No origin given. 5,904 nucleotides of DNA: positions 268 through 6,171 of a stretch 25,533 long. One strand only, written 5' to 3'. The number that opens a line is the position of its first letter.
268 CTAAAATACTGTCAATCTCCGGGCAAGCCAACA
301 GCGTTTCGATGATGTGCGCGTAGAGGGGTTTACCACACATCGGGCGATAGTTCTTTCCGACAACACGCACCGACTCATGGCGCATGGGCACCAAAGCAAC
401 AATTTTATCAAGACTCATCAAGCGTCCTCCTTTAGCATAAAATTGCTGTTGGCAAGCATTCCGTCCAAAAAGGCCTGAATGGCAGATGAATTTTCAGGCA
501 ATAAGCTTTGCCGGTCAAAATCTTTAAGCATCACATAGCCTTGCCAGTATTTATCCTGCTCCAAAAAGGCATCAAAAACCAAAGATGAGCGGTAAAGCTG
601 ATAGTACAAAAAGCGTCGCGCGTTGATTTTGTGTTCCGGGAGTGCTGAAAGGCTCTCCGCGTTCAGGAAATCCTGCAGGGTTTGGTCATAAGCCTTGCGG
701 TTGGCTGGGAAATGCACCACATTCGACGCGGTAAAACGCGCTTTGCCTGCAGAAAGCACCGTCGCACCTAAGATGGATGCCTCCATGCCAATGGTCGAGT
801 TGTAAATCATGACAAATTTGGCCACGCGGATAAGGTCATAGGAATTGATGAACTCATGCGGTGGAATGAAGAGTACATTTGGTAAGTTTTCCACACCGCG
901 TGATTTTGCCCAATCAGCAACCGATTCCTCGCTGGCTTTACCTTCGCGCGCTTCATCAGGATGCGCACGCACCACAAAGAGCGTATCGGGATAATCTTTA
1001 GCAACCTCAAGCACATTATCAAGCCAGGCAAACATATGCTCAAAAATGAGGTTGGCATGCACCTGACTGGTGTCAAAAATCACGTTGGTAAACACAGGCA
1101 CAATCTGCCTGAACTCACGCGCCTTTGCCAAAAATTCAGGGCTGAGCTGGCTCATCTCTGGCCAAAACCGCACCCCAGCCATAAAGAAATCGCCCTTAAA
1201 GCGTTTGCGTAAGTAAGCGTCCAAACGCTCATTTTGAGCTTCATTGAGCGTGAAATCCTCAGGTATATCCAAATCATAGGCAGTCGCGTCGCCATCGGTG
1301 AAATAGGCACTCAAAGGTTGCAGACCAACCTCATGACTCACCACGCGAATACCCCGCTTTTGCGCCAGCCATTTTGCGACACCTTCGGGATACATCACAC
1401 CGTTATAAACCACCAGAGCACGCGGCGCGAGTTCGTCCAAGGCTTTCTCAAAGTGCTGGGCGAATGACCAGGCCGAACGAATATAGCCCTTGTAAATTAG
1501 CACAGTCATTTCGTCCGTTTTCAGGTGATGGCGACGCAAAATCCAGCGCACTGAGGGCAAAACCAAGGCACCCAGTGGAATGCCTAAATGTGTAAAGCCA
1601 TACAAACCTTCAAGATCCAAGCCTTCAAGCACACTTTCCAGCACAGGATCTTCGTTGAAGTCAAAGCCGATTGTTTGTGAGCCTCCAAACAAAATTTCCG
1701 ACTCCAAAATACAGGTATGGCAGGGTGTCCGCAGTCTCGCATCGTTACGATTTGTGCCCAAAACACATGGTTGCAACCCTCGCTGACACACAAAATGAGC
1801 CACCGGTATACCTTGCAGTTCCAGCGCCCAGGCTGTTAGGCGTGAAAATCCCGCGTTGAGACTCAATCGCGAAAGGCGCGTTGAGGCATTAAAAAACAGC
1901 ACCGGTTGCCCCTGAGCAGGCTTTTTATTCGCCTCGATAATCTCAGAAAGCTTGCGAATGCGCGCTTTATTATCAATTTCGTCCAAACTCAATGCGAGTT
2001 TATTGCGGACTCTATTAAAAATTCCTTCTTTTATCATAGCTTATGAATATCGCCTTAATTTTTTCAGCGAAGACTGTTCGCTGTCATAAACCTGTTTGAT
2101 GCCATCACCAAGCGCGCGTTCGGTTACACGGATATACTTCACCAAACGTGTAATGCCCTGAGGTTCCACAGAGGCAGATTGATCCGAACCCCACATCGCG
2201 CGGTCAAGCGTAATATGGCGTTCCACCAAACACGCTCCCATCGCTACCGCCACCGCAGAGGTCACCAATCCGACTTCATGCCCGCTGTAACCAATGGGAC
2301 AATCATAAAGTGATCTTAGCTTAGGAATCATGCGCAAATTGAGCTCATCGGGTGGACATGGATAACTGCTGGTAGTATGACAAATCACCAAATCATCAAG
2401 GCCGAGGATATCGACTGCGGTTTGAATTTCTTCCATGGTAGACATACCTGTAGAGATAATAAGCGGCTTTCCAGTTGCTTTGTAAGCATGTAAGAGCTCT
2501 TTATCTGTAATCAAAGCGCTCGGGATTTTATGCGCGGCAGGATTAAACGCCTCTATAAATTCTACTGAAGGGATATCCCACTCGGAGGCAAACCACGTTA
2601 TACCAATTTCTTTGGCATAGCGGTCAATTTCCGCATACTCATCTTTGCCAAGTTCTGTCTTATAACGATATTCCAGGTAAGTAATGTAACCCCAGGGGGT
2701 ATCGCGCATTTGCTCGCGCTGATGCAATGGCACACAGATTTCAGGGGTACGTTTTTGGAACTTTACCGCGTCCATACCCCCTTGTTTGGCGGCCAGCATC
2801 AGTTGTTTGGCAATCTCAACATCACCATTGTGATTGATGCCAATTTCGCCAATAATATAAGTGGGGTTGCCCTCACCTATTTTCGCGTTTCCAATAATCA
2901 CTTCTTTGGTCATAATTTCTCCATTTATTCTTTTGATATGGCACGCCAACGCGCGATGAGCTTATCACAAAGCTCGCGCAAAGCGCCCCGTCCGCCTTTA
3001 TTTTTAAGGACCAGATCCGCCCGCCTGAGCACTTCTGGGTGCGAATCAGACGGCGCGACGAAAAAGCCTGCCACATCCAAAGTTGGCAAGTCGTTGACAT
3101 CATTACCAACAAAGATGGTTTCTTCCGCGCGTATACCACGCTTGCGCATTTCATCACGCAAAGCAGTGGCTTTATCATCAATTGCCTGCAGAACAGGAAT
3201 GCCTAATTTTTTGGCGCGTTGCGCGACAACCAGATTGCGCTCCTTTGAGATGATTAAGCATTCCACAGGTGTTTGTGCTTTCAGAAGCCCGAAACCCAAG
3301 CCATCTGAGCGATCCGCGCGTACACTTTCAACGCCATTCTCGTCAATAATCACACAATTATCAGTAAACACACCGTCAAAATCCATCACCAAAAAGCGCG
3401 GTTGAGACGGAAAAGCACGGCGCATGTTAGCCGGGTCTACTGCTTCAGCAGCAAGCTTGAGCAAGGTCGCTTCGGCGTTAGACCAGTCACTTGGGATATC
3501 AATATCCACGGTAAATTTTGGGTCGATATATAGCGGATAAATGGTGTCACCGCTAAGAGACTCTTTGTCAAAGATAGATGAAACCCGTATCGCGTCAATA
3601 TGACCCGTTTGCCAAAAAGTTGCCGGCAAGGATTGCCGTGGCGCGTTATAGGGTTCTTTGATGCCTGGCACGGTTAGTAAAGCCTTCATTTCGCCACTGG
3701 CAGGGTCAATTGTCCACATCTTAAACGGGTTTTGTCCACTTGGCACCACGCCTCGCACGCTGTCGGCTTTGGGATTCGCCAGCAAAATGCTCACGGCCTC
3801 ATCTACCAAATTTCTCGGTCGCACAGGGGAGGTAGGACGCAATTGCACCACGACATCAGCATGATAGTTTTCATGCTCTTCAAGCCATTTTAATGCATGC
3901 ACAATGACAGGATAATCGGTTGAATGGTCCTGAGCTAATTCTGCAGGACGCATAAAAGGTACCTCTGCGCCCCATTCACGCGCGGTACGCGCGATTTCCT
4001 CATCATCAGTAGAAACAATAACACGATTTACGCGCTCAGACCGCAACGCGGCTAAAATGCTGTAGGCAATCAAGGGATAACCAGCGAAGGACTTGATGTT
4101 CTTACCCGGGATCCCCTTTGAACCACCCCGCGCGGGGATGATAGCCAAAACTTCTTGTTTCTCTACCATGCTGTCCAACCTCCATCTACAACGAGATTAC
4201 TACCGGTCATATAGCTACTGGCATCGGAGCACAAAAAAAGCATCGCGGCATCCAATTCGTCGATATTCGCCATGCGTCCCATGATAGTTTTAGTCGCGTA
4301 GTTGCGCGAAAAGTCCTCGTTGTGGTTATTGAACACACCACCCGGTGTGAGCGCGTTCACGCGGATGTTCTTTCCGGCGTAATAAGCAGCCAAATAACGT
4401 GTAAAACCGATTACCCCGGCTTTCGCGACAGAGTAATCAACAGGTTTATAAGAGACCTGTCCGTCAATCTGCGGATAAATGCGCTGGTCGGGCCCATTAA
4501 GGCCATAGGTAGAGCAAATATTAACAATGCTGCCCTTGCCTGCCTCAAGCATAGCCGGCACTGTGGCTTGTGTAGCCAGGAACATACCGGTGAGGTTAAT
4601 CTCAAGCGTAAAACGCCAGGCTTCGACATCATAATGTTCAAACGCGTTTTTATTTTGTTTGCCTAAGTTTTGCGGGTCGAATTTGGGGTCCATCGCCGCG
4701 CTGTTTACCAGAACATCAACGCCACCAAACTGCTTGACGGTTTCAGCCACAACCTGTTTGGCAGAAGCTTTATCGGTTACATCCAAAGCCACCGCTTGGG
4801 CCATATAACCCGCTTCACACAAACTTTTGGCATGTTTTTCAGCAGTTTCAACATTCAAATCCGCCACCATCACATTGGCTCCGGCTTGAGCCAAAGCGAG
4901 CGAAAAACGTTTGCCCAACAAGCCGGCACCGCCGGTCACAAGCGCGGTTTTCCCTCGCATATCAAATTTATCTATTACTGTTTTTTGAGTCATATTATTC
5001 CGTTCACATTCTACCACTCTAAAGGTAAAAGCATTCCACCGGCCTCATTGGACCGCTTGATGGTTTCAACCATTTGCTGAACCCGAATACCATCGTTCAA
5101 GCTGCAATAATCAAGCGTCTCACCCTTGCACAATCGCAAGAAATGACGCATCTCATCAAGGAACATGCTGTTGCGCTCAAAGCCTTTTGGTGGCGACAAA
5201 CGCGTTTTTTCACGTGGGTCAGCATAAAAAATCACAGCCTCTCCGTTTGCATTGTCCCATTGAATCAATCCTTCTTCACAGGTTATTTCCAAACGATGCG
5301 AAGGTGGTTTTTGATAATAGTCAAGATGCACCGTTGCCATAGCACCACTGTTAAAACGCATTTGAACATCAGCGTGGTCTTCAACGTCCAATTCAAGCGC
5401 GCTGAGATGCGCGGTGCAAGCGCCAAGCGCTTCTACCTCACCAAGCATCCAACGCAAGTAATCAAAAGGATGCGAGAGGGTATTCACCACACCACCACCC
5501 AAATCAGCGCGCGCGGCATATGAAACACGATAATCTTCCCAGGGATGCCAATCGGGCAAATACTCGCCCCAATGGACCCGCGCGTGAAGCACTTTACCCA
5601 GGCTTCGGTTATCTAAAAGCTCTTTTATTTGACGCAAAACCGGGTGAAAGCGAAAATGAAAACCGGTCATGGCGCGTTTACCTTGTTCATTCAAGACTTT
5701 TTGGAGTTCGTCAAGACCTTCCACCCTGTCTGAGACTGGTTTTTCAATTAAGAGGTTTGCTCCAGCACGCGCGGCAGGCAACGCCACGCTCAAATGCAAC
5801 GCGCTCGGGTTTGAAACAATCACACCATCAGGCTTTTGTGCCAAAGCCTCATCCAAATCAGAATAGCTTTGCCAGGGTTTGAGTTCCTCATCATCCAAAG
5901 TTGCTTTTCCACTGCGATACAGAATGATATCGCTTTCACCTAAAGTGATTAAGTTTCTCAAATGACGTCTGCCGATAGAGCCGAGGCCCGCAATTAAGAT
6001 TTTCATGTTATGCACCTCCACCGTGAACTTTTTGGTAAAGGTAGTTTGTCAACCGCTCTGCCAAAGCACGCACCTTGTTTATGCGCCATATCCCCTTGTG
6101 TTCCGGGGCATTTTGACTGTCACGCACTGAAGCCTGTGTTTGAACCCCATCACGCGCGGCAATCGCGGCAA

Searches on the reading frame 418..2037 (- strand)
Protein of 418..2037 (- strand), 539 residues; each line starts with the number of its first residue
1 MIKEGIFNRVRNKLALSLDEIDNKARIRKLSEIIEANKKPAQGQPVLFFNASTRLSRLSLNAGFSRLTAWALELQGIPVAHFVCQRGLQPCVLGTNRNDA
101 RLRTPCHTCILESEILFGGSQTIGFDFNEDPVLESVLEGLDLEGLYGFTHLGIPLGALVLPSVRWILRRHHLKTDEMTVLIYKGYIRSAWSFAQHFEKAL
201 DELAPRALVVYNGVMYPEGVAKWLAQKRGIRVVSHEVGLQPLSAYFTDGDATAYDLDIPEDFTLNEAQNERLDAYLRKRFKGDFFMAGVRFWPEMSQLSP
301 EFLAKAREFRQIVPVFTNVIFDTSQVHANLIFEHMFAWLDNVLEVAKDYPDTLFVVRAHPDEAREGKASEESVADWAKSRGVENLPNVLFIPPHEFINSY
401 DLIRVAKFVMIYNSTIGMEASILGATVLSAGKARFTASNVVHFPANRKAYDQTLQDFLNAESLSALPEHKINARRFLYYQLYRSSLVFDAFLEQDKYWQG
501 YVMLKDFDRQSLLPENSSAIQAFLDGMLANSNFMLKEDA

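Call 5: search_protein_families(library=pfam, proteins=[window:418-2037:-])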
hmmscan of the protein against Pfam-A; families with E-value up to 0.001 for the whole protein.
window:418-2037:- (539 aa): 1 family
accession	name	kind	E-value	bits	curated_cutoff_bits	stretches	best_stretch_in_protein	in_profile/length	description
PF05159.20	Capsule_synth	-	4.4e-05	23.5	20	1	315-437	149-268/310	Capsule polysaccharide biosynthesis protein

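Call 23: search_protein_families(library=ncbifam, proteins=[window:418-2037:-], max_evalue=0.01)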
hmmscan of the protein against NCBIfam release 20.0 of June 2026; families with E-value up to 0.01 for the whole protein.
window:418-2037:- (539 aa): 2 families
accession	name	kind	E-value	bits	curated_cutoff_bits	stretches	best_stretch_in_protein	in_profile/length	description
NF046086.1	BFO_1060_trans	domain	7.6e-13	48.3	200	1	327-476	196-339/365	BFO_1060 family glycosyltransferase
TIGR04396.2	surf_polysacc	subfamily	0.00019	20.7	125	1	325-429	200-287/427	surface carbohydrate biosynthesis protein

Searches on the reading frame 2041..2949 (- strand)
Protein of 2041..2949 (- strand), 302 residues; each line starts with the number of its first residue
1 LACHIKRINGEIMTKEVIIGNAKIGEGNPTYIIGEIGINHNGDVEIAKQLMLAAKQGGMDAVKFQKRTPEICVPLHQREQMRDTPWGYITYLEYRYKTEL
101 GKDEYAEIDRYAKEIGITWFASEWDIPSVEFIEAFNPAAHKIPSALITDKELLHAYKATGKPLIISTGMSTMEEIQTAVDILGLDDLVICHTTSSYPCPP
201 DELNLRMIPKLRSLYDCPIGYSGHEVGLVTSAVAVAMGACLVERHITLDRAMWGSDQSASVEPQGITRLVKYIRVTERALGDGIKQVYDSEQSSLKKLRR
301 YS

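Call 5: search_protein_families(library=pfam, proteins=[window:2041-2949:-])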
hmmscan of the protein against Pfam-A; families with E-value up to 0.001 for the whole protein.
window:2041-2949:- (302 aa): 1 family
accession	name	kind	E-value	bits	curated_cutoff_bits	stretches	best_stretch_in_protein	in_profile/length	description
PF03102.20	NeuB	-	4.9e-74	249.3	22.1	1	52-285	3-241/241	NeuB family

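Call 23: search_protein_families(library=ncbifam, proteins=[window:2041-2949:-], max_evalue=0.01)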
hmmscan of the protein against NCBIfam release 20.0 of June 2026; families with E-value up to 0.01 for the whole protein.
window:2041-2949:- (302 aa): 2 families
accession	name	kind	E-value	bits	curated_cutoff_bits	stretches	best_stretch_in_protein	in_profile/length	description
TIGR03569.1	NeuB_NnaB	equivalog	1.9e-70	237.6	399.65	1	30-296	1-274/329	N-acetylneuraminate synthase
TIGR03586.1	PseI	equivalog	4.9e-61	206.7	340.25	1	30-295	2-272/327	pseudaminic acid synthase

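Call 80: search_solved_structures(query=window:2041-2949:-, max_evalue=0.00001)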
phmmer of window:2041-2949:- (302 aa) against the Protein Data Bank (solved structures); distinct sequences matched with E-value up to 0.00001: 8.
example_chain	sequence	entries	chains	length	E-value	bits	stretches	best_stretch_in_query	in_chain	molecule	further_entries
6ncs_A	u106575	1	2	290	3.1e-40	141.3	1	13-296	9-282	N-acetylneuraminic acid (Sialic acid) synthetase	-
8h2c_A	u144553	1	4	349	8.3e-35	123.5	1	27-284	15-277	Pseudaminic acid synthase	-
1vli_A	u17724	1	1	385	1.9e-30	109.2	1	19-287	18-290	Spore coat polysaccharide biosynthesis protein spsE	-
4ipi_A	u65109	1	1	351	1.1e-22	83.7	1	16-271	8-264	Polysialic acid capsule biosynthesis protein SiaC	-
4ipj_A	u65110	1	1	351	1.1e-22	83.7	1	16-271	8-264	Polysialic acid capsule biosynthesis protein SiaC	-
1xuu_A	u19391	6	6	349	1.2e-22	83.6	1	16-271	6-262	polysialic acid capsule biosynthesis protein SiaC | N-acetylneuraminate synthase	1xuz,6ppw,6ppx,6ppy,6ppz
2wqp_A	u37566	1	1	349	2.2e-22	82.7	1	16-271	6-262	POLYSIALIC ACID CAPSULE BIOSYNTHESIS PROTEIN SIAC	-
3g8r_A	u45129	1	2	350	2.4e-21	79.3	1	31-300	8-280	Probable spore coat polysaccharide biosynthesis protein E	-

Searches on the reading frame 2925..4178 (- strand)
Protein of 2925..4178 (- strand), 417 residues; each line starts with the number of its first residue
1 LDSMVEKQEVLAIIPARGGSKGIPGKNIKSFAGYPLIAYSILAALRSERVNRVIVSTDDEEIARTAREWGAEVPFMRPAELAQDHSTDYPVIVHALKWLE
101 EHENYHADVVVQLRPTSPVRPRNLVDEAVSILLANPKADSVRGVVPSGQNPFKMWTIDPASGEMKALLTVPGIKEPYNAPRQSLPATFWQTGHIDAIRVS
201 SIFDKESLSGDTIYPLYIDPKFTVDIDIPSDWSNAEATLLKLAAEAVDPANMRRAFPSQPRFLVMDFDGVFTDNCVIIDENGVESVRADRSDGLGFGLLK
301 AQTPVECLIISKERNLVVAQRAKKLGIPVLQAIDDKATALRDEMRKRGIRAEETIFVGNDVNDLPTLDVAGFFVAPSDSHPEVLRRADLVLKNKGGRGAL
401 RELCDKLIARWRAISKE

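Call 5: search_protein_families(library=pfam, proteins=[window:2925-4178:-])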
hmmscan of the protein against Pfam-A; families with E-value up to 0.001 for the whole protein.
window:2925-4178:- (417 aa): 2 families
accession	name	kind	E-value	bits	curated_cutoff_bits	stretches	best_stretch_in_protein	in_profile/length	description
PF02348.25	CTP_transf_3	-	2.5e-23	83.5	22.6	1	12-147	2-129/217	Cytidylyltransferase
PF08282.18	Hydrolase_3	-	1.5e-06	28.6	20.9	1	327-394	179-246/255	haloacid dehalogenase-like hydrolase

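Call 23: search_protein_families(library=ncbifam, proteins=[window:2925-4178:-], max_evalue=0.01)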
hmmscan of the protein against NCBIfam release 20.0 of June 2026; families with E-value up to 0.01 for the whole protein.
window:2925-4178:- (417 aa): 17 families
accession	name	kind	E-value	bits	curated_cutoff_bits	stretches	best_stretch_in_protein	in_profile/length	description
TIGR03584.1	PseF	equivalog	2.3e-45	155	205.7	1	11-237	1-218/222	pseudaminic acid cytidylyltransferase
NF007019.0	PRK09484.1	equivalog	1.5e-28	99.7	208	1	259-409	24-174/187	3-deoxy-manno-octulosonate-8-phosphatase KdsC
TIGR01670.1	KdsC-phosphatas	subfamily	5.8e-25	88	106.95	1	261-408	2-149/154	3-deoxy-D-manno-octulosonate 8-phosphate phosphatase, YrbI family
NF058599.1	KDN-9-PPhBT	equivalog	2.7e-22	79.6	180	1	260-409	2-151/152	3-deoxy-D-glycero-D-galacto-nonulopyranosonate 9-phosphatase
TIGR02726.1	phenyl_P_delta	equivalog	2.1e-16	60.6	281.95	1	262-408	9-155/169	phenylphosphate carboxylase subunit delta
NF003950.0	PRK05450.1-3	subfamily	8.7e-15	54.7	234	1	9-141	2-126/248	3-deoxy-manno-octulosonate cytidylyltransferase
NF003952.0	PRK05450.1-5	subfamily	7.3e-13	48.2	193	1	9-137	2-121/250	3-deoxy-manno-octulosonate cytidylyltransferase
NF009905.0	PRK13368.1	subfamily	4.7e-12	45.8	255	1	9-139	2-121/243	3-deoxy-manno-octulosonate cytidylyltransferase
TIGR01487.1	Pglycolate_arch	equivalog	1.2e-10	41.6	122.75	1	310-399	124-211/215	phosphoglycolate phosphatase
NF002245.0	PRK01158.1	equivalog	1.5e-10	40.8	198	1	327-400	149-222/233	phosphoglycolate phosphatase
NF003948.0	PRK05450.1-1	equivalog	1.1e-09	37.9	281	1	7-140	3-127/248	3-deoxy-manno-octulosonate cytidylyltransferase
TIGR00466.1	kdsB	equivalog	5.3e-09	35.8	155.2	1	11-76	4-68/241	3-deoxy-manno-octulosonate cytidylyltransferase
TIGR00099.1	Cof-subfamily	subfamily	3.7e-07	30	137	1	335-393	188-246/256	Cof-type HAD-IIB family hydrolase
TIGR01482.1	SPP-subfamily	subfamily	2e-06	27.6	107.15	1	326-399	140-213/225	sucrose-phosphate phosphatase subfamily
NF007821.0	PRK10530.1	equivalog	0.00086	18.6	274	1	333-394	197-258/272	pyridoxal phosphatase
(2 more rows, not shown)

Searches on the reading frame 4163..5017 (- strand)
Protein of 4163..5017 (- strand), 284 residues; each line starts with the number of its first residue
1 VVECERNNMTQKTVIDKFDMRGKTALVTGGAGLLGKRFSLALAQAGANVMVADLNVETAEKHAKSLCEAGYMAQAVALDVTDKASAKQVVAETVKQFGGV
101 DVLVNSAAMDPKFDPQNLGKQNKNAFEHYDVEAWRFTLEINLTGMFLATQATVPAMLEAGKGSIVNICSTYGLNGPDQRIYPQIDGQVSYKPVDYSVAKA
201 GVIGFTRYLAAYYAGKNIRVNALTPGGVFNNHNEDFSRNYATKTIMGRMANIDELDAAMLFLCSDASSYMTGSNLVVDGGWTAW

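Call 5: search_protein_families(library=pfam, proteins=[window:4163-5017:-])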
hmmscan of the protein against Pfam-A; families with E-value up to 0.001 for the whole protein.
window:4163-5017:- (284 aa): 4 families
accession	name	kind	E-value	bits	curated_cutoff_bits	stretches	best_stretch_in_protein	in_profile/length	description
PF13561.12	adh_short_C2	-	2.3e-50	171.8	27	1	35-282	9-236/236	Enoyl-(Acyl carrier protein) reductase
PF00106.31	adh_short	-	1.6e-44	152.2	26.6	1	23-235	1-189/195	short chain dehydrogenase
PF08659.16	KR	-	2.7e-08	34.4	22.6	1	24-108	2-90/180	KR domain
PF01370.27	Epimerase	-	1.9e-06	27.9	20.9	1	25-108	1-73/240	NAD dependent epimerase/dehydratase family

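Call 23: search_protein_families(library=ncbifam, proteins=[window:4163-5017:-], max_evalue=0.01)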
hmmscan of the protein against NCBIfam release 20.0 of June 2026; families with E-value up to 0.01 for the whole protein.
window:4163-5017:- (284 aa): 230 families (the best 25 are shown)
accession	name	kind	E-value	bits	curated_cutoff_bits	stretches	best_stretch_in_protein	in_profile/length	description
NF006619.0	PRK09186.1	equivalog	1.6e-56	191.8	255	1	21-282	3-255/256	oxidoreductase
NF006070.0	PRK08213.1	subfamily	1.2e-54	185.5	279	1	13-283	3-258/259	gluconate 5-dehydrogenase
NF005853.0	PRK07774.1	equivalog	6.5e-51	173.1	303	1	18-282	2-247/250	SDR family oxidoreductase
NF005559.1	PRK07231.1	subfamily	5.3e-50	170.2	215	1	20-282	2-248/249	glucose 1-dehydrogenase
NF009466.0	PRK12826.1-2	subfamily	6.2e-50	170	222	1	23-281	4-244/248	3-oxoacyl-ACP reductase FabG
NF004198.0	PRK05653.1-3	equivalog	2.4e-49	168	296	1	21-281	6-246/248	3-oxoacyl-ACP reductase FabG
NF006132.0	PRK08277.1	subfamily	8.5e-49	166.4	281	1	17-284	5-277/280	D-mannonate oxidoreductase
NF004774.0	PRK06114.1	equivalog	2.7e-47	161.3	360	1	13-284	7-262/262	SDR family oxidoreductase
NF004818.0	PRK06172.1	equivalog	6.7e-46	156.7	336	1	19-283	4-252/253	SDR family oxidoreductase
NF004791.0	PRK06138.1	equivalog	2.5e-45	154.8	312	1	20-284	3-252/252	SDR family oxidoreductase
NF053702.1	TrHdxCHCADhChcB1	equivalog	4.2e-45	154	400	1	21-283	3-242/250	trans-4-hydroxycyclohexanecarboxylate dehydrogenase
NF009093.0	PRK12429.1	subfamily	4.9e-45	153.8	258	1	20-283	3-258/259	3-hydroxybutyrate dehydrogenase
NF009468.0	PRK12826.1-4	equivalog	6.2e-45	153.9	318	1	19-281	4-247/256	SDR family oxidoreductase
NF005309.0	PRK06841.1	subfamily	7e-45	153.5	286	1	10-282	2-253/255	GolD/DthD family dehydrogenase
NF005446.0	PRK07035.1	equivalog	8.7e-45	153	373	1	15-282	4-254/255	SDR family oxidoreductase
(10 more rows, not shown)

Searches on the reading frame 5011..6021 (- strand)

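Call 3: search_protein_families(library=pfam, proteins=[window:5011-6021:-])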
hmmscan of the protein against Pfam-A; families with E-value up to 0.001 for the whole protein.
window:5011-6021:- (336 aa): 3 families
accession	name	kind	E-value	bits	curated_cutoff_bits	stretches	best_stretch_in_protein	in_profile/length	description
PF22725.1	GFO_IDH_MocA_C3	-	2.6e-22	79.6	27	1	130-253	2-123/124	GFO/IDH/MocA C-terminal domain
PF01408.29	GFO_IDH_MocA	-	3.5e-15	57.2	24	1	6-121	1-120/120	Oxidoreductase family, NAD-binding Rossmann fold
PF02894.22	GFO_IDH_MocA_C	-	5.6e-15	56.2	22.9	1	133-328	1-213/218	Oxidoreductase family, C-terminal alpha/beta domain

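Call 4: search_protein_families(library=ncbifam, proteins=[window:5011-6021:-])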
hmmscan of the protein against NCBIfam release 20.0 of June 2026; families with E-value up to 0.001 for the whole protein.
window:5011-6021:- (336 aa): 8 families
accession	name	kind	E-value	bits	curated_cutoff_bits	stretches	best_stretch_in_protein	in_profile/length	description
TIGR04380.1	myo_inos_iolG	equivalog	1.1e-33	116.5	355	1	6-328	2-326/330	inositol 2-dehydrogenase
NF040723.1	UDP-GlcNAcDh_Arch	equivalog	2.7e-21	76.4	450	1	6-313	1-289/302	UDP-N-acetylglucosamine 3-dehydrogenase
NF052479.1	LevoglcsnDh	equivalog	6.5e-15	54.7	650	1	67-203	77-212/386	levoglucosan dehydrogenase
NF041392.1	XylDh_Gfo6_Halo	equivalog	4.7e-12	45.4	350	1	59-258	78-278/350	D-xylose 1-dehydrogenase Gfo6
NF052679.1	InsChiInosDhIolG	equivalog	8.9e-10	38.1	540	1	6-194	3-186/343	bifunctional inositol 2-dehydrogenase/D-chiro-inositol 1-dehydrogenase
NF008607.0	PRK11579.1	subfamily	5.2e-05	22.4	330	1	65-158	66-159/346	oxidoreductase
NF058561.1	BT_2158_fam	equivalog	0.0001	21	750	1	6-147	36-180/487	glycoside 3-dehydrogenase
NF007574.0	PRK10206.1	equivalog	0.00014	21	352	1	53-156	54-158/345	oxidoreductase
